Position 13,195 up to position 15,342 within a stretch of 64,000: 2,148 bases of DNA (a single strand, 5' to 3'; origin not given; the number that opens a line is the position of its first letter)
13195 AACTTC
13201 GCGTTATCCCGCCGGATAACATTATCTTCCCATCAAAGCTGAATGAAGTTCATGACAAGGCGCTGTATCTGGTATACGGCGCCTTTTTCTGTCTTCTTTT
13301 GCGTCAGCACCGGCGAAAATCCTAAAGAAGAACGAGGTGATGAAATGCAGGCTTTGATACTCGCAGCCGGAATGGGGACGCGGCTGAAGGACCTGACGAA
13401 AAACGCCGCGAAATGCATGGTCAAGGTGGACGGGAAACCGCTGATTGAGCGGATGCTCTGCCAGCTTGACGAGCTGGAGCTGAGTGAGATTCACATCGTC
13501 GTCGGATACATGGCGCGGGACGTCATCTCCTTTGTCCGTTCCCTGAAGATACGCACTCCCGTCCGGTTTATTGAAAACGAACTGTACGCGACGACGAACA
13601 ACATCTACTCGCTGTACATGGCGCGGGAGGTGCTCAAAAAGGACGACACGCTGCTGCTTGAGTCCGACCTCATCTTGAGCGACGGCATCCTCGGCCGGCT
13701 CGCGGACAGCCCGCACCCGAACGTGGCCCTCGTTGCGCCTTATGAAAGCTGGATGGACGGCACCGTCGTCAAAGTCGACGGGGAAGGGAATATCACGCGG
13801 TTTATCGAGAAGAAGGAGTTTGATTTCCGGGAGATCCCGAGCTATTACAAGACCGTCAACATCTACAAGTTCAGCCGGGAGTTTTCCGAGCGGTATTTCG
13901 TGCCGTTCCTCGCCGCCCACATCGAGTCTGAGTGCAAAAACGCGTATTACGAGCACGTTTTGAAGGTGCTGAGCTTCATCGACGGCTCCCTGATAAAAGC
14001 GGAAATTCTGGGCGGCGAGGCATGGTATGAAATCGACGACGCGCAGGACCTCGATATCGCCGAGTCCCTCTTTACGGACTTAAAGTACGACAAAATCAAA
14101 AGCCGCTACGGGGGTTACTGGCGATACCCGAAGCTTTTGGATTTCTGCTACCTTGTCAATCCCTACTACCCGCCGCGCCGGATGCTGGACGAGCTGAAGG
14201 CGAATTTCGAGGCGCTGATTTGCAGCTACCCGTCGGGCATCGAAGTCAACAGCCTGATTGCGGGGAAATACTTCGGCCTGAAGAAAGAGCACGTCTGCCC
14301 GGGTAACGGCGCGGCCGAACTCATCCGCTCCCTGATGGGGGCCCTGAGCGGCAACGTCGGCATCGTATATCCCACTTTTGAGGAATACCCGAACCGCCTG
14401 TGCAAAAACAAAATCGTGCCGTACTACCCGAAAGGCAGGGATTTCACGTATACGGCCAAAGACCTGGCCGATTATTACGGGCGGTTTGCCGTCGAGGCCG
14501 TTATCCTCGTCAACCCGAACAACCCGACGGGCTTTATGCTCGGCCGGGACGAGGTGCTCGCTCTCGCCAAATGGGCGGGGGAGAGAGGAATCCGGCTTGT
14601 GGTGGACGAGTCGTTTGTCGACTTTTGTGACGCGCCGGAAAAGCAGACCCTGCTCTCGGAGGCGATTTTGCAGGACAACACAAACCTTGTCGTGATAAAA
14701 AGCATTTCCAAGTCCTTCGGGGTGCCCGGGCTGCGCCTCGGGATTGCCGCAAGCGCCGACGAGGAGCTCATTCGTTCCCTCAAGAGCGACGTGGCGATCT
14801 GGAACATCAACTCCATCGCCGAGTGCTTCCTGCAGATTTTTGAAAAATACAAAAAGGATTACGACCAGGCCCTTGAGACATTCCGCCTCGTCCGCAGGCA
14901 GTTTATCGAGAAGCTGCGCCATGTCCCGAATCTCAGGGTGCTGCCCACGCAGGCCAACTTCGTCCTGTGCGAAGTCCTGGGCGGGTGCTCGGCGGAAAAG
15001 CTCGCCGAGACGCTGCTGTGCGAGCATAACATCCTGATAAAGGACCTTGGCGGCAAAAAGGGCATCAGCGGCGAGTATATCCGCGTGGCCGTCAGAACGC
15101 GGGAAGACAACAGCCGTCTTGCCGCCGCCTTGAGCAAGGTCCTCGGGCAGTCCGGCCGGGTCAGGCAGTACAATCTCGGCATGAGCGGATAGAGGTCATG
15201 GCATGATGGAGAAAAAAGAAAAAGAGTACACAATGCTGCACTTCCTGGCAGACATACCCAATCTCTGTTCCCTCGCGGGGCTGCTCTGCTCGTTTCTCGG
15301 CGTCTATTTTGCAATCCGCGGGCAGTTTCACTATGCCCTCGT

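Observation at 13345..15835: Two-gene candidate pathway for an amino-alcohol phospholipid via a CDP-amino-alcohol (Kennedy-like) route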

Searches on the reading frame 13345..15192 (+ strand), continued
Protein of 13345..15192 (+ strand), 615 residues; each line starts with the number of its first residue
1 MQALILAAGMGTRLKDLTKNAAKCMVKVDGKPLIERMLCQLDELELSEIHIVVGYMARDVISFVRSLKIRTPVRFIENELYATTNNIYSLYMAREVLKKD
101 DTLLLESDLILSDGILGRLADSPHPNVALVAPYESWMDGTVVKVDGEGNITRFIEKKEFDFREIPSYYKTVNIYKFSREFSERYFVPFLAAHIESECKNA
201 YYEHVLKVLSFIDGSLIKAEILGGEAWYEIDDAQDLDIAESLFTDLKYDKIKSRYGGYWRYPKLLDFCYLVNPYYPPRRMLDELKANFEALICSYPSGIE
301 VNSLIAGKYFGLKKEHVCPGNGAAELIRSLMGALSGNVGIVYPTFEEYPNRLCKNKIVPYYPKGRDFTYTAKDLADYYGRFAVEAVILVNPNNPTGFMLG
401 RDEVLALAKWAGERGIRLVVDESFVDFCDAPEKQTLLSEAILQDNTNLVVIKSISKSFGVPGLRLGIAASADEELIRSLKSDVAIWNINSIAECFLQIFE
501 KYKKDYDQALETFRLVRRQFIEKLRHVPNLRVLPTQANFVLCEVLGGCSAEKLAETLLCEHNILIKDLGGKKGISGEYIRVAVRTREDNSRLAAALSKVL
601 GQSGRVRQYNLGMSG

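Call 10: find_related_loci(query=window:13345-15192:+, collection=genome_contigs, flank=8000)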
Query window:13345-15192:+ (615 aa) in genome_contigs; peptide patterns used: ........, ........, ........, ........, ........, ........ (x = any residue, [..] = any of these).
211 stretches matched a pattern; 66 encode a relative of the query (tblastn E <= 1e-3); 66 distinct loci.
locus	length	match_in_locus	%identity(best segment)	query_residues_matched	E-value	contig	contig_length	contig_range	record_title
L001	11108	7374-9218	86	1-615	0e+0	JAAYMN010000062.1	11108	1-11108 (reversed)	MAG: Bacillota bacterium isolate AS20ysBPTH_33 58780_AS20, whole genome shotgun sequence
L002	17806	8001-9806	68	1-602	0e+0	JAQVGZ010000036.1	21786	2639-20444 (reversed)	MAG: Desulfotomaculaceae bacterium isolate STE_194 NODE_5203_length_21786_cov_4.405513_Sandtown_E, whole genome shotgun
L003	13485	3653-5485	66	1-611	0e+0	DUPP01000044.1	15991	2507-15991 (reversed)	MAG TPA_asm: Clostridiales bacterium isolate AS08sgBPME_325 63122_AS08, whole genome shotgun sequence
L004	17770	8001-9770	68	1-590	0e+0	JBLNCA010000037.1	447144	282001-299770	MAG: Burkholderiales bacterium isolate MAG137 PRJNA950955_bin43_renamed_36, whole genome shotgun sequence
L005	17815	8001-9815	66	1-605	0e+0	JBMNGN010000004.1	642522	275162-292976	MAG: Syntrophomonadaceae bacterium isolate SBF912LR0HQ0112 contig_6517, whole genome shotgun sequence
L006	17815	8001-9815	67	1-605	0e+0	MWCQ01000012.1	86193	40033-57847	MAG: Firmicutes bacterium ADurb.Bin193 BWY15_contig000012, whole genome shotgun sequence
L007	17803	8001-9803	66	1-601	0e+0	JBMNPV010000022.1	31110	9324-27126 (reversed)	MAG: Oscillospiraceae bacterium isolate SBF912SR2HQ0065 scaffold_5869_c1, whole genome shotgun sequence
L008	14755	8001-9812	59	1-601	0e+0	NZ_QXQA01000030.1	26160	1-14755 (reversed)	Paenibacillus nanensis strain DSM 22867 NODE_30_length_26160_cov_47.2608, whole genome shotgun sequence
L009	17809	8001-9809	58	1-600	0e+0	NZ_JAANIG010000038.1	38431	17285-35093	Perlabentimonas gracilis strain M08_MB NODE_38_length_38431_cov_18.369222, whole genome shotgun sequence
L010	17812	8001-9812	57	1-601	0e+0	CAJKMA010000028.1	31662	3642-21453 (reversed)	MAG TPA_asm: uncultured Firmicutes bacterium isolate ERR414356-bin.36 genome assembly, contig: NODE_1126_length_31662_co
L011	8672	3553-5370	58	1-603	0e+0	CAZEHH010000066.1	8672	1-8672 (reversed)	MAG TPA_asm: uncultured Peptostreptococcaceae bacterium isolate binchicken_co42_314 genome assembly, contig: NODE_14219_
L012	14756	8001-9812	57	1-601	0e+0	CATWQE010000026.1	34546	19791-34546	MAG TPA_asm: uncultured Firmicutes bacterium isolate ERR9578167_bin.21_MetaWRAP_v1.3_MAG genome assembly, contig: ERZ185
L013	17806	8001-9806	57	1-600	0e+0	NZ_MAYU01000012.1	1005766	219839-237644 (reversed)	Bacillus sp. FJAT-27225 scaffold2, whole genome shotgun sequence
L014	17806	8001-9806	56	1-600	0e+0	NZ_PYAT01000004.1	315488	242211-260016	Planomicrobium soli strain CGMCC 1.12259 Ga0171580_104, whole genome shotgun sequence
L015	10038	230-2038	57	1-600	0e+0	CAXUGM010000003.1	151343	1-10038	Clostridia bacterium UC5.1-1D4 isolate CC00994 genome assembly, contig: CC00994_3_NODE_3_length_151343_cov_173.748846, w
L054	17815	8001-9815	48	1-599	0e+0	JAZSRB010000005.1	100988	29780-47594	MAG: Akkermansia sp. isolate T1900044540_TS20190006.MAGScoT_cleanbin_000016 SGB_57_k141_940444, whole genome shotgun seq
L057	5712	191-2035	47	1-605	0e+0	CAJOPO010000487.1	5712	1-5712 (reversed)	uncultured Treponema sp. isolate Rumen_Coassembly_mag_2196 genome assembly, contig: k87_30426696, whole genome shotgun s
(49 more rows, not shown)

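Call 76: search_protein_families(library=pfam, proteins=[L057:2073-3368:+, L054:3116-5311:+], max_evalue=0.001)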
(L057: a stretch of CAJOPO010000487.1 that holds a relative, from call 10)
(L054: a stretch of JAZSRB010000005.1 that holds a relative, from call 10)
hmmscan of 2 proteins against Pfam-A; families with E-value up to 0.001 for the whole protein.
L057:2073-3368:+ (432 aa): 2 families
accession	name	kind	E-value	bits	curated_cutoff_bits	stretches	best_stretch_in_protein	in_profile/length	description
PF13714.12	PEP_mutase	-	2.6e-51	175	31.5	1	148-406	1-240/240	Phosphoenolpyruvate phosphomutase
PF01467.32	CTP_transf_like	-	1.2e-11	45.4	21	1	11-114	7-110/133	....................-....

L054:3116-5311:+ (732 aa): 5 families
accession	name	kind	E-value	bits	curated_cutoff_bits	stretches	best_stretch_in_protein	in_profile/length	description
PF00465.25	Fe-ADH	-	7.7e-32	110.6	31.3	1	376-535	3-167/168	Iron-containing alcohol dehydrogenase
PF25137.1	ADH_Fe_C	-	3.4e-22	79.5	27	1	548-731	2-190/194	Fe-containing alcohol dehydrogenase family, C-terminal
PF02775.26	TPP_enzyme_C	-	4.1e-17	62.8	21.9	1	206-344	2-151/151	Thiamine pyrophosphate enzyme, C-terminal TPP binding domain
PF02776.23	TPP_enzyme_N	-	6.2e-17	61.9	26.8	1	3-116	4-111/119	Thiamine pyrophosphate enzyme, N-terminal TPP binding domain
PF13685.12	Fe-ADH_2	-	1.5e-07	31.9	28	1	379-467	2-92/149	Iron-containing alcohol dehydrogenase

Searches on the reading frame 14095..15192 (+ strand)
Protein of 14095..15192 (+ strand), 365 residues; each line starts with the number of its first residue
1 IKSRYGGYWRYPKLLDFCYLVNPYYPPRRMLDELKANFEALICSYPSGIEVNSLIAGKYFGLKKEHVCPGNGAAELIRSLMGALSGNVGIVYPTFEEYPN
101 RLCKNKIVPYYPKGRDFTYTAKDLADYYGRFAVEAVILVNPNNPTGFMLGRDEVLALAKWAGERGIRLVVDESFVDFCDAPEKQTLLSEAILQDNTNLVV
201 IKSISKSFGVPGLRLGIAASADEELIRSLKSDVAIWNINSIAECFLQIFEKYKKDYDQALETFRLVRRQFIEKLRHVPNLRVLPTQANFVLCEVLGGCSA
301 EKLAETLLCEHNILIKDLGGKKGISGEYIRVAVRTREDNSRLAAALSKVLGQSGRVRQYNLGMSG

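Call 25: search_solved_structures(query=window:14095-15192:+, max_evalue=1e-20, show_alignments=3)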
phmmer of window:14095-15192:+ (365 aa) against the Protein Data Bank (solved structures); distinct sequences matched with E-value up to 1e-20: 5.
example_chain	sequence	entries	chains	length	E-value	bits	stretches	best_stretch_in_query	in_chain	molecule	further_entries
6oux_A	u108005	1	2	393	4.2e-48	167.6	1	15-352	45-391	Threonine phosphate decarboxylase-like enzyme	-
3ftb_A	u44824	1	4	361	1.1e-32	116.8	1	7-348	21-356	Histidinol-phosphate aminotransferase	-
1lc5_A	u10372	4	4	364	7.3e-27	97.7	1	13-350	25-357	L-Threonine-O-3-Phosphate Decarboxylase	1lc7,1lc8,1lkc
8bj1_A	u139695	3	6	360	1.3e-24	90.3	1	21-347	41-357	histidinol-phosphate aminotransferase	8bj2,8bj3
8bj4_A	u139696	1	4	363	1.4e-24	90.2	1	21-347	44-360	histidinol-phosphate aminotransferase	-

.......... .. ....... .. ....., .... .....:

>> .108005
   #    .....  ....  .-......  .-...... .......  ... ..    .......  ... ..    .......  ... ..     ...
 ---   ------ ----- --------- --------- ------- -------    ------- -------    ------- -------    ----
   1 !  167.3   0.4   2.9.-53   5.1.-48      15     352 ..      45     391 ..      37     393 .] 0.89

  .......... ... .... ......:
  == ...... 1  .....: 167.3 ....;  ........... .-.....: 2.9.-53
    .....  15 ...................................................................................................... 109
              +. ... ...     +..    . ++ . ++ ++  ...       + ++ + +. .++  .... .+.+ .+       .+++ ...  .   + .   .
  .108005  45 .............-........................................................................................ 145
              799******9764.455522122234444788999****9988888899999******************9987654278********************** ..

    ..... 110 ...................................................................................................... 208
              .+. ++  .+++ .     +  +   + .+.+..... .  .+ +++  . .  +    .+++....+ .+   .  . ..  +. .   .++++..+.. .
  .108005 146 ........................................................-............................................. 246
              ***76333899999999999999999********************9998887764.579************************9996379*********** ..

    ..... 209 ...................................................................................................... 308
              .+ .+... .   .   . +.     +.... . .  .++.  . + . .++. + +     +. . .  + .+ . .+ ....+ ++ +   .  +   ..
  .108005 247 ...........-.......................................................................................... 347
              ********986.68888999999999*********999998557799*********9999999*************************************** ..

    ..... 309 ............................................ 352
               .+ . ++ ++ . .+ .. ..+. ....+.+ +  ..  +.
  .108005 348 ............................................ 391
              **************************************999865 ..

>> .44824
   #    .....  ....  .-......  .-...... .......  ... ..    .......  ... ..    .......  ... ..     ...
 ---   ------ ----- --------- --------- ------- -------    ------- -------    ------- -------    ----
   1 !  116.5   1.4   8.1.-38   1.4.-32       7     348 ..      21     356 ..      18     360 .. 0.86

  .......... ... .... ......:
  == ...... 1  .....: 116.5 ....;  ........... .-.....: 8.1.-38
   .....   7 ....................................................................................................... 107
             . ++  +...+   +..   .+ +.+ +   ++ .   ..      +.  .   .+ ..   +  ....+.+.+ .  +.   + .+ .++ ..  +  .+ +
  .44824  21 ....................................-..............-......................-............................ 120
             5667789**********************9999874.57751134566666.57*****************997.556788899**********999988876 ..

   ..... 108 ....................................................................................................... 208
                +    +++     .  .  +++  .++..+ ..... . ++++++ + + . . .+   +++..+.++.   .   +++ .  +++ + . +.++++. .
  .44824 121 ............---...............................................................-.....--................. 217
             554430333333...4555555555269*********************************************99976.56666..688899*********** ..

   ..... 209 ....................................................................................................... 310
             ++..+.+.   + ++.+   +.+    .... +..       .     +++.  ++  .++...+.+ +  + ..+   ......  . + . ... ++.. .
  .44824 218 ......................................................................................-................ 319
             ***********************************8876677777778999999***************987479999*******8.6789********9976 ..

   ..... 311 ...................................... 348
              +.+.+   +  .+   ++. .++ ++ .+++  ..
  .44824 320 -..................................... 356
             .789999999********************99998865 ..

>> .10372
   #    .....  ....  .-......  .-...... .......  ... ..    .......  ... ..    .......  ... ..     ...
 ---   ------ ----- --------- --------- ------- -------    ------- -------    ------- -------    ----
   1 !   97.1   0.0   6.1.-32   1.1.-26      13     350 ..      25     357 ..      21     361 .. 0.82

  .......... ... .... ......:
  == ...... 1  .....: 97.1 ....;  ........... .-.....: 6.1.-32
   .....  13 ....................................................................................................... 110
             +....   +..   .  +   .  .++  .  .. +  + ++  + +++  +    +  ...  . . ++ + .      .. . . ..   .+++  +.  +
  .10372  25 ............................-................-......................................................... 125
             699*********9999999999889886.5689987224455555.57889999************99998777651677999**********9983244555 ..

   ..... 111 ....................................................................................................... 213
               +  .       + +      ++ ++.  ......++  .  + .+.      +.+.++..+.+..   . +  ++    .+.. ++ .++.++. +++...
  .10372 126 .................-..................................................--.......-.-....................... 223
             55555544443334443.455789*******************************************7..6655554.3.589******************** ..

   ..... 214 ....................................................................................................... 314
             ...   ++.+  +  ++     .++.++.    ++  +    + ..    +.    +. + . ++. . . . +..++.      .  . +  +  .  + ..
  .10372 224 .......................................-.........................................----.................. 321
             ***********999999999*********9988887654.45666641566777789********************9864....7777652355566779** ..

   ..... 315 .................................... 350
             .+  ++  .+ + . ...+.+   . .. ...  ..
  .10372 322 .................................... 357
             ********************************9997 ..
